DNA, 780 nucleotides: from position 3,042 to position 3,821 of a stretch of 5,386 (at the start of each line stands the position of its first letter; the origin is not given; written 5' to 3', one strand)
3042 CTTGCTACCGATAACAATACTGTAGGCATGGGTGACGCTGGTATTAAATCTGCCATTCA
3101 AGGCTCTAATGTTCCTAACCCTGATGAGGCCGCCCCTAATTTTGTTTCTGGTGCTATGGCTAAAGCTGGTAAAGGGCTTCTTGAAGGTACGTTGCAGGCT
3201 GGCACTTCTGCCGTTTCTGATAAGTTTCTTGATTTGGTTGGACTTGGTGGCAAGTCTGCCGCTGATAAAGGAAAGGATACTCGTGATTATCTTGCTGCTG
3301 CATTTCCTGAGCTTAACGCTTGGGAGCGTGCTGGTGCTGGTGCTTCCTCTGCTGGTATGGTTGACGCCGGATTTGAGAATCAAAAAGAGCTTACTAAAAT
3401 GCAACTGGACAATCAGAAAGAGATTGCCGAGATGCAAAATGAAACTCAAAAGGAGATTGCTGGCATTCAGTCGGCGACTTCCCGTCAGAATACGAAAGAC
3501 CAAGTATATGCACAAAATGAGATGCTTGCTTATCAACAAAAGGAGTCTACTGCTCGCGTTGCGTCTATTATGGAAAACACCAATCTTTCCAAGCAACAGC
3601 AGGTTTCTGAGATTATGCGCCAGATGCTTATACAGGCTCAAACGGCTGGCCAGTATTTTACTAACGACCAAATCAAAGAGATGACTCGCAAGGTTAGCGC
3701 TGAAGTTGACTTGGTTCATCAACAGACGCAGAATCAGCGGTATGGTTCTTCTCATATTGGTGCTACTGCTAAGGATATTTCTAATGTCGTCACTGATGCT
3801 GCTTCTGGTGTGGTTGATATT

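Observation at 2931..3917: H protein: Gly-rich N-terminus and repetitive coiled-coil coding region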

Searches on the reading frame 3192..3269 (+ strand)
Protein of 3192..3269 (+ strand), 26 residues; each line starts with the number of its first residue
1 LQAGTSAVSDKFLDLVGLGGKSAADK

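Call 33: search_dna_similar(query=window:3192-3269:+, collection=phages, mode=protein, max_evalue=1, max_rows=10)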
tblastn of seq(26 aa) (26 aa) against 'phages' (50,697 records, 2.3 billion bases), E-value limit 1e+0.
Records with a match: 169; places in all: 169; records where one place covers at least 80% of the query: 169.
Best place of each record, by identity: 95-99% 151; 90-95% 9; 80-90% 1; 60-80% 8.
By first word of the organism name: Escherichia 139; Enterobacteria 19; Salmonella 4; Sinsheimervirus 4; Mycolicibacterium 1; Shigella 1; Protaetiibacter 1.
By host as written in the record: Escherichia coli 55; - 51; Salmonella sp. 34; Escherichia coli C 10; Escherichia coli IJ1862 3; Salmonella enterica serovar Typhimurium 3; Escherichia coli MG1655, K12 2; Mycolicibacterium smegmatis MTCC 994 1; and 10 more.
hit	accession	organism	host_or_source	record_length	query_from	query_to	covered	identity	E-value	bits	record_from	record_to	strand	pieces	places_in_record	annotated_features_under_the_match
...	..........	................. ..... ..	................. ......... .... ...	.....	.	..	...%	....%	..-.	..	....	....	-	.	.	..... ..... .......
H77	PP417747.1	Enterobacteria phage ST5386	Enterobacteria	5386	1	26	100%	96.2%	7e-8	50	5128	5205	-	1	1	record has no annotation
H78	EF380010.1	Escherichia phage phiX174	Escherichia coli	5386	1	26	100%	96.2%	7e-8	50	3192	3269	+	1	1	protein H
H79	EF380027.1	Escherichia phage phiX174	Escherichia coli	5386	1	26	100%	96.2%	7e-8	50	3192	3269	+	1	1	protein H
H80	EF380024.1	Escherichia phage phiX174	Escherichia coli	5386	1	26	100%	96.2%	7e-8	50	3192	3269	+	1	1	protein H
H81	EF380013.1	Escherichia phage phiX174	Escherichia coli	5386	1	26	100%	96.2%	7e-8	50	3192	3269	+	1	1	protein H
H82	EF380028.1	Escherichia phage phiX174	Escherichia coli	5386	1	26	100%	96.2%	7e-8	50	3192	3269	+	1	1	protein H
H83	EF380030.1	Escherichia phage phiX174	Escherichia coli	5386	1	26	100%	96.2%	7e-8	50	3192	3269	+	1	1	protein H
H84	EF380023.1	Escherichia phage phiX174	Escherichia coli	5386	1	26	100%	96.2%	7e-8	50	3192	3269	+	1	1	protein H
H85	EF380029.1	Escherichia phage phiX174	Escherichia coli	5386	1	26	100%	96.2%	7e-8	50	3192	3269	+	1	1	protein H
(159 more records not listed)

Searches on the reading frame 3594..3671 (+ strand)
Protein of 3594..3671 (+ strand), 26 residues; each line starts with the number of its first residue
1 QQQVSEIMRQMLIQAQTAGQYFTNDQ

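Call 32: search_dna_similar(query=window:3594-3671:+, collection=phages, mode=protein, max_evalue=1, max_rows=10)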
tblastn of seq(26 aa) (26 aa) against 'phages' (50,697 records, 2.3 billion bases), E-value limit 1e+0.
Records with a match: 543; places in all: 543; records where one place covers at least 80% of the query: 543.
Best place of each record, by identity: 95-99% 160; 90-95% 358; 80-90% 25.
By first word of the organism name: Enterobacteria 376; Escherichia 155; Sinsheimervirus 4; Salmonella 4; Shigella 2; Protaetiibacter 1; Mycolicibacterium 1.
By host as written in the record: Escherichia coli C 349; - 76; Escherichia coli 59; Salmonella sp. 34; Escherichia coli IJ1862 6; Salmonella enterica serovar Typhimurium 3; Enterobacteria 2; Escherichia coli MG1655, K12 2; and 12 more.
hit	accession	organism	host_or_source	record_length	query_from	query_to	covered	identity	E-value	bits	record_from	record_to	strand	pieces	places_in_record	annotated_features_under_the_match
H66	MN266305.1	Shigella phage SGF3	Shigella flexneri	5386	1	26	100%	96.2%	4e-9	54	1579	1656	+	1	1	minor spike protein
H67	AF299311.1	Escherichia phage phiX174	-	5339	1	26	100%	96.2%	5e-9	53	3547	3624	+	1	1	record has no annotation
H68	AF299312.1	Escherichia phage phiX174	-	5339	1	26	100%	96.2%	5e-9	53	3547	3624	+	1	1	record has no annotation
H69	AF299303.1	Escherichia phage phiX174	-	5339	1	26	100%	96.2%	5e-9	53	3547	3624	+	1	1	record has no annotation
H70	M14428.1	Enterobacteria phage S13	-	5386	1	26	100%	96.2%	6e-9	53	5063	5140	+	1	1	H gene (spike protein)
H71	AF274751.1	Enterobacteria phage S13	-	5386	1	26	100%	96.2%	6e-9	53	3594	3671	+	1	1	H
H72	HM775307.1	Escherichia phage phiX174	-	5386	1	26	100%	96.2%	6e-9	53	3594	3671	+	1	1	protein H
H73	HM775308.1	Escherichia phage phiX174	-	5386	1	26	100%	96.2%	6e-9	53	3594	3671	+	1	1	protein H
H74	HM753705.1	Escherichia phage phiX174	Salmonella sp.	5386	1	26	100%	96.2%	6e-9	53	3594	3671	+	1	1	protein H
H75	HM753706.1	Escherichia phage phiX174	Salmonella sp.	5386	1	26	100%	96.2%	6e-9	53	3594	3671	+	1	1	protein H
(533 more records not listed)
